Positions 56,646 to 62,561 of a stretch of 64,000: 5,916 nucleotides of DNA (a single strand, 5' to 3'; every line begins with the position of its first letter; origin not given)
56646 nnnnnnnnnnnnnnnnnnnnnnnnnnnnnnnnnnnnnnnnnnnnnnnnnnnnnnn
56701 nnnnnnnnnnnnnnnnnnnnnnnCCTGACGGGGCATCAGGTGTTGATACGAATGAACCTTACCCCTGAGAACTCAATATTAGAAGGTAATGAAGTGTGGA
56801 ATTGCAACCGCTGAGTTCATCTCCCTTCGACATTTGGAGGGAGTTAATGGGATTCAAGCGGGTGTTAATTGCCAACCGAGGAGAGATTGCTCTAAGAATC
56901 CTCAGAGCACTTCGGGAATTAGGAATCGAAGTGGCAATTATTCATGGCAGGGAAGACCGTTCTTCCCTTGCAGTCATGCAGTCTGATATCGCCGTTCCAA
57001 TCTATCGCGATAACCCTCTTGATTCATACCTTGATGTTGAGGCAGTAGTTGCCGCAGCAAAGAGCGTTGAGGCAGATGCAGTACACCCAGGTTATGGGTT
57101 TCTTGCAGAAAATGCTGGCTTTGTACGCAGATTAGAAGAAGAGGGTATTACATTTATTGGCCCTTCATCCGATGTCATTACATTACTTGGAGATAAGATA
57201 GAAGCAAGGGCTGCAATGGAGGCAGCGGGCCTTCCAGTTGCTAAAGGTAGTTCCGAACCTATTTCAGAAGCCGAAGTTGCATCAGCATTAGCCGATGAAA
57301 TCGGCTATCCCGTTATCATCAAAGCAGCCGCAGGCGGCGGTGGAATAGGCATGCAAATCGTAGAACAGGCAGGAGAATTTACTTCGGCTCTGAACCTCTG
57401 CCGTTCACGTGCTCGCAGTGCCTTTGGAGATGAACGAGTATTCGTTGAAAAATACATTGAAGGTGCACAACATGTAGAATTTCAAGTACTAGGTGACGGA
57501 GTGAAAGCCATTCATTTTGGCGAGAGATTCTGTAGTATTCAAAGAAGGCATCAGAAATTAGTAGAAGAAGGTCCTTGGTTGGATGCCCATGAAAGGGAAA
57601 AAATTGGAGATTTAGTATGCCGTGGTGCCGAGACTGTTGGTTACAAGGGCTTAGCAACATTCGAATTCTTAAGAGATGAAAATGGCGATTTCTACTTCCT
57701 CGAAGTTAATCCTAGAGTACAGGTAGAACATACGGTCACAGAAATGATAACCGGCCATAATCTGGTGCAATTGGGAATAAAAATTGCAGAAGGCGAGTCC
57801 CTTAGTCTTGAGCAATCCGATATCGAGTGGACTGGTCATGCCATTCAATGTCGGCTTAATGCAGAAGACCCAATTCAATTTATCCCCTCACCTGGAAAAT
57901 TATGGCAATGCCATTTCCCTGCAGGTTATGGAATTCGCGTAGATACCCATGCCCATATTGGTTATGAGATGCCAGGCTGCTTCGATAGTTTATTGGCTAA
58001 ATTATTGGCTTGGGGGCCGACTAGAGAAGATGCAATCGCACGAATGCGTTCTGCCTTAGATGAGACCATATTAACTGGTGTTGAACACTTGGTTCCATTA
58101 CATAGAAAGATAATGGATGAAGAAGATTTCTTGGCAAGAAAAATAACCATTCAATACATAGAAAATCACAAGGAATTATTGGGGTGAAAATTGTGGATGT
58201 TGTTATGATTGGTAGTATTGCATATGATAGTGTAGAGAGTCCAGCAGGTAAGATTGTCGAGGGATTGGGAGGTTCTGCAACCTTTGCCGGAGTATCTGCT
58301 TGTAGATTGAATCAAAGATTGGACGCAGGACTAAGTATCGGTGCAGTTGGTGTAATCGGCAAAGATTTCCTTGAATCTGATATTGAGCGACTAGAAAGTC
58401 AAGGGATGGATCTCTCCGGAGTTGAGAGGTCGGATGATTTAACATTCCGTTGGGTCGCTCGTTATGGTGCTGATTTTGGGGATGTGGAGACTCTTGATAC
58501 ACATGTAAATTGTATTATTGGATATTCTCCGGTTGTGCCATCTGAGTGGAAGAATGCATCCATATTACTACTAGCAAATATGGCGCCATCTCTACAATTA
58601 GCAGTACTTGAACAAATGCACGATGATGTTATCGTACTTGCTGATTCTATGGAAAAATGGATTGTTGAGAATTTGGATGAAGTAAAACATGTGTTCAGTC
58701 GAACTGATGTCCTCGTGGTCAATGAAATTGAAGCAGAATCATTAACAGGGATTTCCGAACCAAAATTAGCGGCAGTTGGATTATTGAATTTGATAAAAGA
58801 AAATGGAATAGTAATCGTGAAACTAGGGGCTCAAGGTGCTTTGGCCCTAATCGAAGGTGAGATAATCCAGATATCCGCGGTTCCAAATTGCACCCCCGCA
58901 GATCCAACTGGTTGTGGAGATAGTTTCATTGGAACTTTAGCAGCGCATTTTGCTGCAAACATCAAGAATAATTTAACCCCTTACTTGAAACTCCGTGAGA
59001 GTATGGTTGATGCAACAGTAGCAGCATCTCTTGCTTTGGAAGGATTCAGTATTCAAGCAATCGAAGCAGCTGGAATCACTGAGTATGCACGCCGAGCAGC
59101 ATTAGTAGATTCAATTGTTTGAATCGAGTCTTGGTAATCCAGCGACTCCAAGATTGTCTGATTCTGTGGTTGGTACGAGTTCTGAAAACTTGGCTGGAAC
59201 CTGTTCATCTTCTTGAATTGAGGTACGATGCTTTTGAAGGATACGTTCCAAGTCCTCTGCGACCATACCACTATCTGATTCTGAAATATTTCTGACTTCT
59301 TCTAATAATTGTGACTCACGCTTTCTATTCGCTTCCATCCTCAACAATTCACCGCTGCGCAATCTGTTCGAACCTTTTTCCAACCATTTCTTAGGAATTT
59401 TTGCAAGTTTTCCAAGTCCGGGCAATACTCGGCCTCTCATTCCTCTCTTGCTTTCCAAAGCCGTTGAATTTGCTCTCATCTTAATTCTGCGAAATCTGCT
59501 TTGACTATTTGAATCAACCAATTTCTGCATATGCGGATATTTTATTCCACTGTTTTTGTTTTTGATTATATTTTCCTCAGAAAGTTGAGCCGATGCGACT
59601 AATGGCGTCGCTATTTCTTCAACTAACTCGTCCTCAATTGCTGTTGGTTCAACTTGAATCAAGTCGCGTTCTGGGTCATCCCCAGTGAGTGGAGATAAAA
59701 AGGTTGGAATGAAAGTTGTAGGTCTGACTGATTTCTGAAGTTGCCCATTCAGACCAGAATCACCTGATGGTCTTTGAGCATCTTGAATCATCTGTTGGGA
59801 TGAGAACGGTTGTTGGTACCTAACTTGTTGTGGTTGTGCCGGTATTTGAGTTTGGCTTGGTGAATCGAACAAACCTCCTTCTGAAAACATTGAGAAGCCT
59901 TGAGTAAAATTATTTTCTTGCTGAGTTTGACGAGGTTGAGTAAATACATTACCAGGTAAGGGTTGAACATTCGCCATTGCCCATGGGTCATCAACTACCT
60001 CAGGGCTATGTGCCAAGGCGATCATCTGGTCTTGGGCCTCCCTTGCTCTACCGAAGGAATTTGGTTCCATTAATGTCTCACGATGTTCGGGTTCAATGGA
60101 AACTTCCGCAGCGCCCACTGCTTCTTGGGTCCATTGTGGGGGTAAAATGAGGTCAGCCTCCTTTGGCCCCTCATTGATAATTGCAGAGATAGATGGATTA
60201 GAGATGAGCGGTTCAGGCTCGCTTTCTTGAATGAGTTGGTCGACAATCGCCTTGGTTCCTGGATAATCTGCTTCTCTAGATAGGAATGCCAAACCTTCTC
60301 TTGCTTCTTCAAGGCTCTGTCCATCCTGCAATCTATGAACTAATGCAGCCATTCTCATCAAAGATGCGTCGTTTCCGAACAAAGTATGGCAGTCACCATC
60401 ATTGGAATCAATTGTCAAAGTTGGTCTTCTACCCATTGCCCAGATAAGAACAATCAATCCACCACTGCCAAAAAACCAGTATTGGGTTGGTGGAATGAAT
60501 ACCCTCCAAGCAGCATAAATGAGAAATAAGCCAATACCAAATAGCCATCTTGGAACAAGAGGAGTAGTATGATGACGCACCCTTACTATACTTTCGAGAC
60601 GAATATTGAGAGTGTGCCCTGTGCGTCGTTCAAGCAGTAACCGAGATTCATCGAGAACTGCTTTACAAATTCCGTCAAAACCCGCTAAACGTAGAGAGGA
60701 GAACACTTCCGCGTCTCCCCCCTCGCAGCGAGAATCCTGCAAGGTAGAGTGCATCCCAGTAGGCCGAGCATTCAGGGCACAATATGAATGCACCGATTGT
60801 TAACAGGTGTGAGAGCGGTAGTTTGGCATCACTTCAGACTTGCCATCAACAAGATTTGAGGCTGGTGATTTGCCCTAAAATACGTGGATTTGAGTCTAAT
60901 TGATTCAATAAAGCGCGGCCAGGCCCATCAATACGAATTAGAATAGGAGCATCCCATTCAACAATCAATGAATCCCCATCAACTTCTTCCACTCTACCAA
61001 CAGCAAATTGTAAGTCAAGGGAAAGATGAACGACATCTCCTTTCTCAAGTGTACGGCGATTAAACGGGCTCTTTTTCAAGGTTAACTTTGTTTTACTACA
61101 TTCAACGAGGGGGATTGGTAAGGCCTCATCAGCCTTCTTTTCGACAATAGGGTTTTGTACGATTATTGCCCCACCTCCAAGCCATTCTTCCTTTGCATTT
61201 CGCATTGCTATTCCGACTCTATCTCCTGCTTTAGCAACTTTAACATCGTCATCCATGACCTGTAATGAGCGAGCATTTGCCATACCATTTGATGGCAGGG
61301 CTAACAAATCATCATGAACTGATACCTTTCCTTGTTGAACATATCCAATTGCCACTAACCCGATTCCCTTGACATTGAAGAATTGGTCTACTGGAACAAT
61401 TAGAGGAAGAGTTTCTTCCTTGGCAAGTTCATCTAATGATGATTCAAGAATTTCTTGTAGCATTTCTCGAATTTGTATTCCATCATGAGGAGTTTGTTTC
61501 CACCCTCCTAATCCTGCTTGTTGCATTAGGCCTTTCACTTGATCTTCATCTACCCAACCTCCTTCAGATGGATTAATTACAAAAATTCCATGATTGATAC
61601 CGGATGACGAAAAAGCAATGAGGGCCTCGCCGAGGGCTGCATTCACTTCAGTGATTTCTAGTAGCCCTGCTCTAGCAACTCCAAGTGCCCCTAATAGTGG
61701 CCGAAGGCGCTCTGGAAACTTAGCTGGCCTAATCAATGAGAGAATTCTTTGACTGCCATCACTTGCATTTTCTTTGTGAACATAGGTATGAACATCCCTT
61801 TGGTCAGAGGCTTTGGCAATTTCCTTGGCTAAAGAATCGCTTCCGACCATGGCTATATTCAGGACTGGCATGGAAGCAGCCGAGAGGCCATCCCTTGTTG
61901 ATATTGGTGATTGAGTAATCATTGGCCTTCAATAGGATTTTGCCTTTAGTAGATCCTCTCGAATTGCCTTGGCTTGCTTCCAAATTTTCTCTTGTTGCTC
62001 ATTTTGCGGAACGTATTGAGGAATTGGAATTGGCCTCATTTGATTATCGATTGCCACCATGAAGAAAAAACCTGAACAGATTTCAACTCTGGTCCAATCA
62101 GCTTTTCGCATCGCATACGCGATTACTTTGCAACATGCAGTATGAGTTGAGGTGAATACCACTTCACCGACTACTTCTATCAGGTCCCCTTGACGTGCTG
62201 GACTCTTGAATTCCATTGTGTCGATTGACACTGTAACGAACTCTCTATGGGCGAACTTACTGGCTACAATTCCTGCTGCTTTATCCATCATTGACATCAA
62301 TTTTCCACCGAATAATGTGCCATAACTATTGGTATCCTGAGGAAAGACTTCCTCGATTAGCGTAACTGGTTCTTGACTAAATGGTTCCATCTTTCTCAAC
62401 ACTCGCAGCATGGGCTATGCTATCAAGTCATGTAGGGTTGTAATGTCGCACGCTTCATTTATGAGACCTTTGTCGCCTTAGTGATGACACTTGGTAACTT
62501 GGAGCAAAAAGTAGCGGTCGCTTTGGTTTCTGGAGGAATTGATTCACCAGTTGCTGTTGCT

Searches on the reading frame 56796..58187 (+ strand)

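Call 56: search_protein_families(library=pfam, proteins=[window:56796-58187:+], max_evalue=0.001)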
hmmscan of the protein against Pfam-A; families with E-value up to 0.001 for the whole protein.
window:56796-58187:+ (463 aa): 8 families
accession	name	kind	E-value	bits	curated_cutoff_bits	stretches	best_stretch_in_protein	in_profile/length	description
PF02786.22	CPSase_L_D2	-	3.7e-61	206.8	19.8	1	133-337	1-209/211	Carbamoyl-phosphate synthase L chain, ATP binding domain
PF00289.28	Biotin_carb_N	-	8e-38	129.7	25.5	1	20-128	2-110/110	Biotin carboxylase, N-terminal domain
PF02785.25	Biotin_carb_C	-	1.3e-31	109.4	32.4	1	351-456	1-107/108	Biotin carboxylase C-terminal domain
PF07478.18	Dala_Dala_lig_C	-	5.9e-14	52.5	24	1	157-306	23-174/204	D-ala D-ala ligase C-terminus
PF02655.19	ATP-grasp_3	-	7.3e-08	33.1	23.2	1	132-309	2-158/160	ATP-grasp domain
PF02222.28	ATP-grasp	-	9e-08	32.4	27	1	142-308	4-163/179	ATP-grasp domain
PF15632.11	ATPgrasp_Ter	-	5.9e-05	23.3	29.1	1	242-334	25-111/131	ATP-grasp in the biosynthetic pathway with Ter operon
PF01071.24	GARS_A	-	0.00041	20.7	27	1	133-240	2-107/194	Phosphoribosylglycinamide synthetase, ATP-grasp (A) domain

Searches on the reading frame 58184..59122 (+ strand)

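Call 56: search_protein_families(library=pfam, proteins=[window:58184-59122:+], max_evalue=0.001)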
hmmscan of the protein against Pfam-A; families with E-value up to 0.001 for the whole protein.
window:58184-59122:+ (312 aa): 1 family
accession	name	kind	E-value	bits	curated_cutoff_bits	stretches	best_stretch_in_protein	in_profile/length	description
PF00294.29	PfkB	-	5.8e-20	72.3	25.8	1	6-287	4-292/302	pfkB family carbohydrate kinase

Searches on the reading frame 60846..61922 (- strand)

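Call 56: search_protein_families(library=pfam, proteins=[window:60846-61922:-], max_evalue=0.001)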
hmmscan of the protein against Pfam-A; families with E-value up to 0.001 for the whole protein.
window:60846-61922:- (358 aa): 1 family
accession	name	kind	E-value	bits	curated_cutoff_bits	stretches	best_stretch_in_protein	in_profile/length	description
PF03144.31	GTP_EFTU_D2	-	1.8e-05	25.5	30.3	1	188-244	1-62/73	Elongation factor Tu domain 2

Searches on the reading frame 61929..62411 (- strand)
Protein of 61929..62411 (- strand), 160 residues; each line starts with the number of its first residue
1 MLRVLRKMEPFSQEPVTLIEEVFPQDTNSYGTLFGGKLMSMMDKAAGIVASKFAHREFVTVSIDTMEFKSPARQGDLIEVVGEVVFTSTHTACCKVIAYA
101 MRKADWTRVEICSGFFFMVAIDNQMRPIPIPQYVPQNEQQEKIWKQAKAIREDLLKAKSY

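Call 56: search_protein_families(library=pfam, proteins=[window:61929-62411:-], max_evalue=0.001)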
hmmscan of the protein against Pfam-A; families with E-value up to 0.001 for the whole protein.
window:61929-62411:- (160 aa): 1 family
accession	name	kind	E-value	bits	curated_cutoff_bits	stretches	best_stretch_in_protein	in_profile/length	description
PF03061.28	4HBT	-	1.6e-15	57.6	20.6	1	30-99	1-71/79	Thioesterase superfamily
